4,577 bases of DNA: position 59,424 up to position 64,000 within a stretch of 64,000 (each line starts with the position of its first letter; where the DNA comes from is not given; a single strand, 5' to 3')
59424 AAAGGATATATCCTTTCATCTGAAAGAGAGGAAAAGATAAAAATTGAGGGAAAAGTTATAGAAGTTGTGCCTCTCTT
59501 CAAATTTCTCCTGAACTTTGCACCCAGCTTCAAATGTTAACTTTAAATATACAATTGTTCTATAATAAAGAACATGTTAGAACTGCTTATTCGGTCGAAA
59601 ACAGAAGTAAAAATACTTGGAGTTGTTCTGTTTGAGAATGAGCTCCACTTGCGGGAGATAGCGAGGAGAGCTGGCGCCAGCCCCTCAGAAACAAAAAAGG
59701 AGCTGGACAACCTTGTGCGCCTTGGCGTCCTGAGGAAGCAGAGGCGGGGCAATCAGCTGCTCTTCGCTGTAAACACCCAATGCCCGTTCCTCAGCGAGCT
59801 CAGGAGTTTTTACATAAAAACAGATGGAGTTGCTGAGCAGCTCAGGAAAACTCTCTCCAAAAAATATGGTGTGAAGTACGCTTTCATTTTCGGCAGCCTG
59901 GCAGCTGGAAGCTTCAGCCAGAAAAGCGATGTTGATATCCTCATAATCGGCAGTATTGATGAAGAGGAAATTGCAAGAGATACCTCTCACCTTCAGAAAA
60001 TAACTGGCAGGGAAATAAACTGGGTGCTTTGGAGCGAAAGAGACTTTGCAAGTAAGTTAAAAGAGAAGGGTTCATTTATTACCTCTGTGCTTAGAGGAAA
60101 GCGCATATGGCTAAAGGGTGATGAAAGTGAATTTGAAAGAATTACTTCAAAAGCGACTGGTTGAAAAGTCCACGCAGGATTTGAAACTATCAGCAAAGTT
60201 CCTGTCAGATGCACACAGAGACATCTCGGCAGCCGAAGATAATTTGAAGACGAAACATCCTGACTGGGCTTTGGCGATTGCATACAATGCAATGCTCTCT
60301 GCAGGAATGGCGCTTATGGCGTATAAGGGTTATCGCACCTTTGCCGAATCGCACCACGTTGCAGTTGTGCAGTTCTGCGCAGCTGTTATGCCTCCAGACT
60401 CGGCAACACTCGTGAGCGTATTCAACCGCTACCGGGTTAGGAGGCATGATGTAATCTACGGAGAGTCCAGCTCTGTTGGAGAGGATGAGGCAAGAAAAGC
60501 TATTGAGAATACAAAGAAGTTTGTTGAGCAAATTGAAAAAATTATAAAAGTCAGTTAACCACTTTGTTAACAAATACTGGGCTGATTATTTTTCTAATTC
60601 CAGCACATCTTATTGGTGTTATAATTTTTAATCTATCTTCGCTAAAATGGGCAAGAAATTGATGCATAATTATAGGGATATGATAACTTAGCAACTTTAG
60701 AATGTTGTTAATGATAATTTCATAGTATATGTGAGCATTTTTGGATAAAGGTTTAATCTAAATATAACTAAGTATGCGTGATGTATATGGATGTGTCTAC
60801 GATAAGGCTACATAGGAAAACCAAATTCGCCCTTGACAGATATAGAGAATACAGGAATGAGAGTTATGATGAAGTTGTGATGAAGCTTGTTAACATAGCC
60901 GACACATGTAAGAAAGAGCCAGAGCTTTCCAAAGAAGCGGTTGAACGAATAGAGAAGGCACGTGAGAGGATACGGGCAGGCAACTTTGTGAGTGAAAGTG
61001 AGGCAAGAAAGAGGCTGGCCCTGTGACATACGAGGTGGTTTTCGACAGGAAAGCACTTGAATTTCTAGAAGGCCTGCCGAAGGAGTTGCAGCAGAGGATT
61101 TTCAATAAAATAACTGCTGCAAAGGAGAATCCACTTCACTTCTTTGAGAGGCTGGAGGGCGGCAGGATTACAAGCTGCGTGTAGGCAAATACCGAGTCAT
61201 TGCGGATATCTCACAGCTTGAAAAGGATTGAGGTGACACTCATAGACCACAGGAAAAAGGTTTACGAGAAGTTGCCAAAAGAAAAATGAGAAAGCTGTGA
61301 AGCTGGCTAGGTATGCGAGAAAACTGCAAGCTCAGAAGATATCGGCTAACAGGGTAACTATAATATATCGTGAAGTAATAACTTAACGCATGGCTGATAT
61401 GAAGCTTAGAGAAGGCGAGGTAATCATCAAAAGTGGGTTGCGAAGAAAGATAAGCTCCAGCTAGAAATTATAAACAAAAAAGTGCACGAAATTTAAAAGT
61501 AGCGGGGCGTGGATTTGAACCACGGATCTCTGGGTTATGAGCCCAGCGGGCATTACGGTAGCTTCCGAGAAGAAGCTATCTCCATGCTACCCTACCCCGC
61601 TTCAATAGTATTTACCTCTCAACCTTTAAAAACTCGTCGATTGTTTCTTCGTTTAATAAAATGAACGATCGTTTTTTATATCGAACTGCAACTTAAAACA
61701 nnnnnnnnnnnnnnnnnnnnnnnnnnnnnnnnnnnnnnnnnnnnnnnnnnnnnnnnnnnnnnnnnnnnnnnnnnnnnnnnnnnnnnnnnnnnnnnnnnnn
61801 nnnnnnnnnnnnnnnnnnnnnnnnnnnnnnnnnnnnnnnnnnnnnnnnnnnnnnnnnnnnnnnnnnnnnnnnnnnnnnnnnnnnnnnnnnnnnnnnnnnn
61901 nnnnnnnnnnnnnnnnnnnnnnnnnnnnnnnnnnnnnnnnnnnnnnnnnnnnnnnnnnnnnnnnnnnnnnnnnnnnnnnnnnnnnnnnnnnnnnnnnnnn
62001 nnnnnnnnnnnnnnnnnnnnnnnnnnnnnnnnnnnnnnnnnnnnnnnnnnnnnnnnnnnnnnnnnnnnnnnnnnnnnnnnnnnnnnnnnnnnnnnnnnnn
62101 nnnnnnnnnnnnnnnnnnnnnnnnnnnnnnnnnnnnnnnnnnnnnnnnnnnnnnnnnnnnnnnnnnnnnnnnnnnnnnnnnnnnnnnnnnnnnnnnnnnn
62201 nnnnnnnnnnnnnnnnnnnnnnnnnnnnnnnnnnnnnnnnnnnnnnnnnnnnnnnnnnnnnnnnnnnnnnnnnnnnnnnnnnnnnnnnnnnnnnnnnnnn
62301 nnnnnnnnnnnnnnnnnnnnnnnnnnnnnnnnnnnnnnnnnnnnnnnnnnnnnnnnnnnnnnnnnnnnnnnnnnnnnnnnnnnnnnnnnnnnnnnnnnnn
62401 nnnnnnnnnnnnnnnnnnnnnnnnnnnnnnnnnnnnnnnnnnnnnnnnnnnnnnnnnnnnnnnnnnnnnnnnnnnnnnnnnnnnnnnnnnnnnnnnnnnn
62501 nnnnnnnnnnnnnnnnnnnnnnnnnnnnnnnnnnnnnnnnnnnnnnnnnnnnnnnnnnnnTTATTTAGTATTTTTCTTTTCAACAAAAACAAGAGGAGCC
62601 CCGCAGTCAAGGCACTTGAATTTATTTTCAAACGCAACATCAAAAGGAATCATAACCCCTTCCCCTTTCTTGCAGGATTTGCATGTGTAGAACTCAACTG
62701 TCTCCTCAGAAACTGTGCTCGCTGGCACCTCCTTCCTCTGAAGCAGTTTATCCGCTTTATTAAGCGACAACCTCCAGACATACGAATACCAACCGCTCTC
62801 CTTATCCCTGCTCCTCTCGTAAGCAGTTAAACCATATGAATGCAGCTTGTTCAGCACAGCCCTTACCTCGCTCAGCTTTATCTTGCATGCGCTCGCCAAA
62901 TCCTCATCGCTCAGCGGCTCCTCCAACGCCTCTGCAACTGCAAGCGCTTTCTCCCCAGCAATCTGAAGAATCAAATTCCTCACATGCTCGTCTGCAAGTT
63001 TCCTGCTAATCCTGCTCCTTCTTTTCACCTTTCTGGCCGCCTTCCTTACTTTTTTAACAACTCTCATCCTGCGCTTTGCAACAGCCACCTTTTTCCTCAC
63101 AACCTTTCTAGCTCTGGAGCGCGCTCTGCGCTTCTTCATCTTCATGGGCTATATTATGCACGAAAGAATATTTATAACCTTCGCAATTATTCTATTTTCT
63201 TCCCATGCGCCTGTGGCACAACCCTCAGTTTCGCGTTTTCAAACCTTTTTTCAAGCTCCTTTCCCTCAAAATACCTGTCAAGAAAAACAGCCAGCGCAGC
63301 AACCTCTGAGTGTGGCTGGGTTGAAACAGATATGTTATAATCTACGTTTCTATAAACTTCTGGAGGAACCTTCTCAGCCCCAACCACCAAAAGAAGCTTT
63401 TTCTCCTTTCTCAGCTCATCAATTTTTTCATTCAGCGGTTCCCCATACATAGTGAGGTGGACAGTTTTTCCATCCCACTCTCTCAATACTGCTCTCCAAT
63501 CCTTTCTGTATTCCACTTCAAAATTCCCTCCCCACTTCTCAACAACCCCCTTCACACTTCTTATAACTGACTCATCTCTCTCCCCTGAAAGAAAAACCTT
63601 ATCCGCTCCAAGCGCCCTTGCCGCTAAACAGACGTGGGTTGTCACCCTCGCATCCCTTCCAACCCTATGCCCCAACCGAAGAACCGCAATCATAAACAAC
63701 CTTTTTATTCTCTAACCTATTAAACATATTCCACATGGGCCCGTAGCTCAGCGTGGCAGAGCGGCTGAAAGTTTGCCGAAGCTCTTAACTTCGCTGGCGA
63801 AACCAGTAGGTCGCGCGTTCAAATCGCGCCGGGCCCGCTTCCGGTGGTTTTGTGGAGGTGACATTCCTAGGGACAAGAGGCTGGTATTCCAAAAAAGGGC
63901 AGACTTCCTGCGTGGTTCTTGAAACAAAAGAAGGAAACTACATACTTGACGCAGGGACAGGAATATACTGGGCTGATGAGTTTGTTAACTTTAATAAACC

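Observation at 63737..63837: tRNA-Lys(CUU) candidate whose anticodon loop sits on an extended helix and needs two short excisions (30/31 and 39/40)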

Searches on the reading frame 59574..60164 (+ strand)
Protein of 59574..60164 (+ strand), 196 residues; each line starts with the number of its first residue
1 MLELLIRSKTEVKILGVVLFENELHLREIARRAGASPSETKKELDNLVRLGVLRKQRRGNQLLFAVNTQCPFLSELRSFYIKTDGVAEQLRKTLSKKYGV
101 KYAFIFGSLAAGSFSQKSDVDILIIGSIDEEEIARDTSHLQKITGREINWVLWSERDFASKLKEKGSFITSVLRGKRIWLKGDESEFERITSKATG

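Call 47: search_protein_families(library=pfam, proteins=[window:59574-60164:+], max_evalue=0.00001)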
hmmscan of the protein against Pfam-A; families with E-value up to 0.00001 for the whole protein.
window:59574-60164:+ (196 aa): 2 families
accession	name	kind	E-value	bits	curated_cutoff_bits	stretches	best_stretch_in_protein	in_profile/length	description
PF18765.7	Polbeta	-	1.8e-09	38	26.9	1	88-165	1-83/93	Polymerase beta, Nucleotidyltransferase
PF01909.29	NTP_transf_2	-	3.9e-09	37.2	21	1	88-151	2-72/93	Nucleotidyltransferase domain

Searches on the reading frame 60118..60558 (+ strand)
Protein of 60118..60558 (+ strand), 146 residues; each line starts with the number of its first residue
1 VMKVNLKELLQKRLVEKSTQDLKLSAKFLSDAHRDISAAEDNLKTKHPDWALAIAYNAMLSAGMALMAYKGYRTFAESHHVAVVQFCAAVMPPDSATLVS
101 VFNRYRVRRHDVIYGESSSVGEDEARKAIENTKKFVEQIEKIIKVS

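Call 63: search_protein_families(library=pfam, proteins=[window:60118-60558:+], max_evalue=0.001)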
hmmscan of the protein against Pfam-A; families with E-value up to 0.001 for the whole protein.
window:60118-60558:+ (146 aa): 1 family
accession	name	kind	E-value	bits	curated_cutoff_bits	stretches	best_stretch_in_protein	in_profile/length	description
PF05168.19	HEPN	-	5e-09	36.8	22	1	28-141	4-116/117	HEPN domain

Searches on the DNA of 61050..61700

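Call 53: search_rna_families(source=window, start=61050, end=61700, threshold=evalue, max_evalue=1, show_alignments=2)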
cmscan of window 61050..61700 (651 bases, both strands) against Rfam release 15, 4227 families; matches with E-value up to 1: 1.
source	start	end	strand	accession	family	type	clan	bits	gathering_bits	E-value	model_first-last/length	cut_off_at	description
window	61506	61566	-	RF00005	tRNA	Gene; tRNA;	CL00001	26.3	29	0.0034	6-65/71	no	tRNA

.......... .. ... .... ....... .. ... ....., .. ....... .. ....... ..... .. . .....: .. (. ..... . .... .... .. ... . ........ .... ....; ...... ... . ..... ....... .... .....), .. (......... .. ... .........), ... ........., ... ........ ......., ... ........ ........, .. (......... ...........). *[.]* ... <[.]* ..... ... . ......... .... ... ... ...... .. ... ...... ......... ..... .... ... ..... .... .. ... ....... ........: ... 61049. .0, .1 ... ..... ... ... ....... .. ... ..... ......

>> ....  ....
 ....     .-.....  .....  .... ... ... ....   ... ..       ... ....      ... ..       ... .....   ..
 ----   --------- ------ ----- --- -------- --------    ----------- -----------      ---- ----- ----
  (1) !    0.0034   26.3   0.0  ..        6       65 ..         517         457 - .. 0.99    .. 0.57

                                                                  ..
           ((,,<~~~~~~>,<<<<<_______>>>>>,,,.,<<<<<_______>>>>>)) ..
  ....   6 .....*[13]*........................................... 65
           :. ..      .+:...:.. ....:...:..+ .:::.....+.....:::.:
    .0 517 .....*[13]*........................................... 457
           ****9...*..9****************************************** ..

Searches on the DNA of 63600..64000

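Call 4: search_rna_families(source=window, start=63600, end=64000, threshold=evalue, max_evalue=10, show_alignments=3)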
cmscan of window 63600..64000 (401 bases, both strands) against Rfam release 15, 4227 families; matches with E-value up to 10: 3.
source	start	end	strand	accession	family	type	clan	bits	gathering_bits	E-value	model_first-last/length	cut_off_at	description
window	63737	63837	+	RF00005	tRNA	Gene; tRNA;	CL00001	47.1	29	4e-09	1-71/71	no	tRNA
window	63688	63722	+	RF02846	Ref84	Gene; antisense;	-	18.7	52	6.5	1-87/87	no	Enterococcus sRNA 84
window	63799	63838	-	RF04354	Plastid-ycf2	Cis-reg;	-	17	65.7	0.78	1-75/75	no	Plastid-ycf2 5UTR RNA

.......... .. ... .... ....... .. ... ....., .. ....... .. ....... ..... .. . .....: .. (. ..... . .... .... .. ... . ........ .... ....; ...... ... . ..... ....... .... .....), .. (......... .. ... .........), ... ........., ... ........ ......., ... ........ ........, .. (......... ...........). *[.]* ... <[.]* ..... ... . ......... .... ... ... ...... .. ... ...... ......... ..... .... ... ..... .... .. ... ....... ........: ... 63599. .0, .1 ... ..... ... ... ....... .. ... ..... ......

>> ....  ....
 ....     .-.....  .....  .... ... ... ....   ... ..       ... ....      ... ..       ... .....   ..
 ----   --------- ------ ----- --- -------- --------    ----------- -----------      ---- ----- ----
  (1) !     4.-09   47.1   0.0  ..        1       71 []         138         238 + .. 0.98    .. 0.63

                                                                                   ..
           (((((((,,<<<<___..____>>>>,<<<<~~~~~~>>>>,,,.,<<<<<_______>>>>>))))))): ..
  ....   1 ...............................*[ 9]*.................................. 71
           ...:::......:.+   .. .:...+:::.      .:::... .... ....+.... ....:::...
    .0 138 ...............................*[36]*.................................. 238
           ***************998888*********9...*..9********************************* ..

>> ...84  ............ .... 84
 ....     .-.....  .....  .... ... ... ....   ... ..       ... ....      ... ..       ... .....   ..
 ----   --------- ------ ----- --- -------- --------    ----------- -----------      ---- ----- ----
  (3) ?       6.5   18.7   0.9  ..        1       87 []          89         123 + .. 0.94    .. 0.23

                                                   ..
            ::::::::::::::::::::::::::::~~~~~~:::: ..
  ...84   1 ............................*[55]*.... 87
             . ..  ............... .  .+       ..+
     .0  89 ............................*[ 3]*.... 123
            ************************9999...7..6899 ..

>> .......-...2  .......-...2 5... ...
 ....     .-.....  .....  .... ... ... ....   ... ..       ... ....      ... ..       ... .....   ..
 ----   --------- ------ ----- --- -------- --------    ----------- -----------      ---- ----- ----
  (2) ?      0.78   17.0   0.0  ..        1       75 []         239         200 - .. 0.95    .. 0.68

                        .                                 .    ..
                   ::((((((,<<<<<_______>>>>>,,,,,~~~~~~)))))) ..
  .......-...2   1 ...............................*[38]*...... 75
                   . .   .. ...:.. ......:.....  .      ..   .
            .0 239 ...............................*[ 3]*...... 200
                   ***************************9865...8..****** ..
